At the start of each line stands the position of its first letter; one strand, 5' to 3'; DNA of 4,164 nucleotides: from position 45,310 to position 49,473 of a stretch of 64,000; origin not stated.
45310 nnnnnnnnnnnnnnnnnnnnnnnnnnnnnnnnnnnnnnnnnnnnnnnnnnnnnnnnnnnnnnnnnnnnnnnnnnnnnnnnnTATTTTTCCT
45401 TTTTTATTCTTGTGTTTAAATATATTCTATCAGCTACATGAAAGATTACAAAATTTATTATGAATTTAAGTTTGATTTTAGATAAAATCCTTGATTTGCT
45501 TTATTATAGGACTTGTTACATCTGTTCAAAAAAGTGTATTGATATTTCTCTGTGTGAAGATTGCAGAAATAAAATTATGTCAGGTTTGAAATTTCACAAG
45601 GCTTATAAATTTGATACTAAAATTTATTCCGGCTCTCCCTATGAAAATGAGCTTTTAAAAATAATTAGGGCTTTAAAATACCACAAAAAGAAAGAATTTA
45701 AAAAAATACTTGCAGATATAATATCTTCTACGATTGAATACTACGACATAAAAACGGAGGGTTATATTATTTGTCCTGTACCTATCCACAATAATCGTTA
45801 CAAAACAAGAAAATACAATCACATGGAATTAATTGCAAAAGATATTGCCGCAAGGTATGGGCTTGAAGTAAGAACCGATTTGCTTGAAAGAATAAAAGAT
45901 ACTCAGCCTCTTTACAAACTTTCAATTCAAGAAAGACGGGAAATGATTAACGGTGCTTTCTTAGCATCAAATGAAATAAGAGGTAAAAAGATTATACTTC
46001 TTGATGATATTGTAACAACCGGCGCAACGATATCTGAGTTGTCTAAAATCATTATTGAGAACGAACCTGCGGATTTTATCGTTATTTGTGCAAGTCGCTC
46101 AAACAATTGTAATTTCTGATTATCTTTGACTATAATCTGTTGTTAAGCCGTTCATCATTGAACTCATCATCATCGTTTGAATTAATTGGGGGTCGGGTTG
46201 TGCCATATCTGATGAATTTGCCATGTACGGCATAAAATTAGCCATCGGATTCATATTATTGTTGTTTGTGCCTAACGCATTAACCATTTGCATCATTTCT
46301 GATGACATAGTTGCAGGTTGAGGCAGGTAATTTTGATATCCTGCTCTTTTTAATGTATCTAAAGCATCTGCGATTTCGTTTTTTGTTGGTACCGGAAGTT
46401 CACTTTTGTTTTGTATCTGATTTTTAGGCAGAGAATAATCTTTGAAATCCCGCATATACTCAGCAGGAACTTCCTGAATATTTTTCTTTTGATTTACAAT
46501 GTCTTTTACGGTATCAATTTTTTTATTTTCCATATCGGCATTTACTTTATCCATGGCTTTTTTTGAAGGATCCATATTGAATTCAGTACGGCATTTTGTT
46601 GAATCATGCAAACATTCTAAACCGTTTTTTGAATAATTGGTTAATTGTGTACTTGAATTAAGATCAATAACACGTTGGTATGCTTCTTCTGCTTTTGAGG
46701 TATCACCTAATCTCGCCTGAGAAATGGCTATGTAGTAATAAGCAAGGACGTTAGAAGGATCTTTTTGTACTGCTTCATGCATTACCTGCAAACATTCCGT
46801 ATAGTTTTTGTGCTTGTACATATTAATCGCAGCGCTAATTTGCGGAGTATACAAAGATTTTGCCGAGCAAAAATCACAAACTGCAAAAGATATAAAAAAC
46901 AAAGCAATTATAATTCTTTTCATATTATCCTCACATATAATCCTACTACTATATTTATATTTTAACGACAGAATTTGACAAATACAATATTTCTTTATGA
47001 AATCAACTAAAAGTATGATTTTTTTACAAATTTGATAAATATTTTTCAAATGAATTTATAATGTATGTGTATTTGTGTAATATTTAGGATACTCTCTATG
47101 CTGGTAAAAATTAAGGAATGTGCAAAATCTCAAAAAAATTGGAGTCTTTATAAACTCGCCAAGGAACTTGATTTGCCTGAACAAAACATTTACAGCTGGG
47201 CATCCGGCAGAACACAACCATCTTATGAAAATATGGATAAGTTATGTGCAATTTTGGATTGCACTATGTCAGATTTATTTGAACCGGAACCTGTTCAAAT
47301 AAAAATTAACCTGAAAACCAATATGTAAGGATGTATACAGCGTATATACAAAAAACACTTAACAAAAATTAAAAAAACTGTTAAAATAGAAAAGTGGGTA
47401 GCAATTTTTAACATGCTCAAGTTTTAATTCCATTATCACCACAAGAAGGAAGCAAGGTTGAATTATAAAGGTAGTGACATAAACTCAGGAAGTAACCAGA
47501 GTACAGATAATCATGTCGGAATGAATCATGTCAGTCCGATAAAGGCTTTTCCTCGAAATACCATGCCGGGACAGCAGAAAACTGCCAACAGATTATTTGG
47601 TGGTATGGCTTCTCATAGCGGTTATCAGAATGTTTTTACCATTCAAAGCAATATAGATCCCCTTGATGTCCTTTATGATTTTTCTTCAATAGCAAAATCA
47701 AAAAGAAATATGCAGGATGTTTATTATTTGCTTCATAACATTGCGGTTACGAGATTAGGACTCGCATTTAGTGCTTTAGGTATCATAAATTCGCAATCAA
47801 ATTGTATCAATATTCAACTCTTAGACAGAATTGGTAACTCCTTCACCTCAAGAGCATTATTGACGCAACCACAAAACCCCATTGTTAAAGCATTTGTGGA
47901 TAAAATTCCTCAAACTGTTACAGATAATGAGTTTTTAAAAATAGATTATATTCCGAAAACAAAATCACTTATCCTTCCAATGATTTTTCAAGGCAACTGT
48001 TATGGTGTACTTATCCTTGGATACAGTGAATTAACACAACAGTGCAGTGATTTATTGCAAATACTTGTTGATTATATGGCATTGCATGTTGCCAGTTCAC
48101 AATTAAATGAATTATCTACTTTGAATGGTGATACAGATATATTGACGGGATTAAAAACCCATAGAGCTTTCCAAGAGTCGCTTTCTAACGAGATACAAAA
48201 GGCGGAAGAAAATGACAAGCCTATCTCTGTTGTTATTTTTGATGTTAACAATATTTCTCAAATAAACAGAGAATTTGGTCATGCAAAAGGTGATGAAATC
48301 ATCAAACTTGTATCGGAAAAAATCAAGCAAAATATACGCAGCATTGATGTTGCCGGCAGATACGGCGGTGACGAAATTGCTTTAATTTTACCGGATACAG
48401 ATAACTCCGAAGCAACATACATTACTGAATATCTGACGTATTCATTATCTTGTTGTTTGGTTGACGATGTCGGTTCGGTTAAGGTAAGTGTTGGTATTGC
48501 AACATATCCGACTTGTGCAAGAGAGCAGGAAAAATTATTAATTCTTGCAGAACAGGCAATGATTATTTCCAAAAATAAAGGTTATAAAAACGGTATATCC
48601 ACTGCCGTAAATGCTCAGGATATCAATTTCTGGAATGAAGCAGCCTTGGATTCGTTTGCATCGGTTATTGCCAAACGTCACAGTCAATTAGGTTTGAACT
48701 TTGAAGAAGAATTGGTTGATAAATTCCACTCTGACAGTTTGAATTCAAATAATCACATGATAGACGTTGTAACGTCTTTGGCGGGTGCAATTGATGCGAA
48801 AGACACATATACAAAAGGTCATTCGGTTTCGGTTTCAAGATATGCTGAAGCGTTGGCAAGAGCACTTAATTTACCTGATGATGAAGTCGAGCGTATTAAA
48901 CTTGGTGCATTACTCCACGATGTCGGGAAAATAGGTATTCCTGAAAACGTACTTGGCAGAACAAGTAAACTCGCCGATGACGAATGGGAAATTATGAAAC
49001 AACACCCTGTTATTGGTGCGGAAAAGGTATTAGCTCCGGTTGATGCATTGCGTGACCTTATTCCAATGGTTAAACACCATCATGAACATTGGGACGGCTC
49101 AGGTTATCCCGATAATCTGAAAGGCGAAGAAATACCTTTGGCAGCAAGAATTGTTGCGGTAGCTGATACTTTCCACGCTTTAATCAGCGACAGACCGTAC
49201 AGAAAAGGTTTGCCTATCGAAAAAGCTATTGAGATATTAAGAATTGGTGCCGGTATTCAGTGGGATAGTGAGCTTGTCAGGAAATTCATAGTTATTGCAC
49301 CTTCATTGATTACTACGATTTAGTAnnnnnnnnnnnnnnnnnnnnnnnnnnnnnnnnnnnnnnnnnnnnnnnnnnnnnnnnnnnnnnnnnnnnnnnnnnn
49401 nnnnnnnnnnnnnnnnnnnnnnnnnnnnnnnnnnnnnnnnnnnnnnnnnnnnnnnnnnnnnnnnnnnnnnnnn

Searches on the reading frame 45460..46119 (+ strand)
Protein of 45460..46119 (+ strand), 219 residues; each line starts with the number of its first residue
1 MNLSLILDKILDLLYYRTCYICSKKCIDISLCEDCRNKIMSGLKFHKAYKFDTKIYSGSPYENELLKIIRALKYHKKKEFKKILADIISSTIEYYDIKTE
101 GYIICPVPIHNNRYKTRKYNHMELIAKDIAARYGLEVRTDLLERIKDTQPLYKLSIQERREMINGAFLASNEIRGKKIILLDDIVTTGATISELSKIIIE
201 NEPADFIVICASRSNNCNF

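Call 32: search_protein_families(library=pfam, proteins=[window:45460-46119:+])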
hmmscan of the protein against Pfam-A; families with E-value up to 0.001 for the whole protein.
window:45460-46119:+ (219 aa): 2 families
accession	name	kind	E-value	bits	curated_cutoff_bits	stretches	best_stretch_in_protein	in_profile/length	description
PF00156.33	Pribosyltran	-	6.8e-07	29.2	26.3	1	159-210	79-122/158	Phosphoribosyl transferase domain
PF24390.1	PRTase-CE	-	2.9e-05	24.5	27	1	64-203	18-133/253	PRTase-CE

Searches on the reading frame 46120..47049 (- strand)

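Call 32: search_protein_families(library=pfam, proteins=[window:46120-47049:-])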
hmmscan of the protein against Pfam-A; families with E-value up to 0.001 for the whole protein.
window:46120-47049:- (309 aa): 6 families
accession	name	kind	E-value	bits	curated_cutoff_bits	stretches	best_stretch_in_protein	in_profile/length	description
PF07719.23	TPR_2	-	4.4e-09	36.2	27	1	102-131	2-31/34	Tetratricopeptide repeat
PF13174.12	TPR_6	-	2.4e-06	28.3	26.3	1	103-130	2-29/33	Tetratricopeptide repeat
PF00515.34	TPR_1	-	4.1e-06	26.8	27.8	1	102-132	2-32/34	Tetratricopeptide repeat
PF14559.12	TPR_19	-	0.00022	21.9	25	0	80-128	4-52/68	Tetratricopeptide repeat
PF13432.12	TPR_16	-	0.00038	21.3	32.7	1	82-130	12-60/65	Tetratricopeptide repeat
PF14853.12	Fis1_TPR_C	-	0.00052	20.6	25.3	0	74-100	8-34/53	Fis1 C-terminal tetratricopeptide repeat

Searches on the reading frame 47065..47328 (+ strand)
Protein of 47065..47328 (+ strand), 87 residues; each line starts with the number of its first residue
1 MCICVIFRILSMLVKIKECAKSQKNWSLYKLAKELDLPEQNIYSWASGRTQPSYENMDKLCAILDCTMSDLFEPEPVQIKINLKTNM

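Call 32: search_protein_families(library=pfam, proteins=[window:47065-47328:+])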
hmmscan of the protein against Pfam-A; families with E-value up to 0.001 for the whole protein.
window:47065-47328:+ (87 aa): 3 families
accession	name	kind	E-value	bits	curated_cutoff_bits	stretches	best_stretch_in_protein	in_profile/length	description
PF13443.12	HTH_26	-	4.3e-11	43.3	22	1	23-76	8-62/63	Cro/C1-type HTH DNA-binding domain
PF01381.28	HTH_3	-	4.1e-10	40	23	1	16-71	1-55/55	Helix-turn-helix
PF12844.13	HTH_19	-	0.0006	20.1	30.2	1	19-66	6-53/64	Helix-turn-helix domain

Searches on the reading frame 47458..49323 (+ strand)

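Call 32: search_protein_families(library=pfam, proteins=[window:47458-49323:+])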
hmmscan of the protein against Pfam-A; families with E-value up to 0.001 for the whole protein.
window:47458-49323:+ (621 aa): 4 families
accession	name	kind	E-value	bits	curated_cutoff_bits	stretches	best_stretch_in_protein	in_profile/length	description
PF13487.12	HD_5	-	1.4e-36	126.3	27.2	1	444-605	6-169/170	HD domain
PF00990.26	GGDEF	-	3.7e-32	111.8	23.8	1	226-376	3-159/161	Diguanylate cyclase, GGDEF domain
PF01966.28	HD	-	1.7e-21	77.1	22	1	454-574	3-115/116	HD domain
PF08668.18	HDOD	-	0.00068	19.6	22.9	0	454-493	97-134/196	HDOD domain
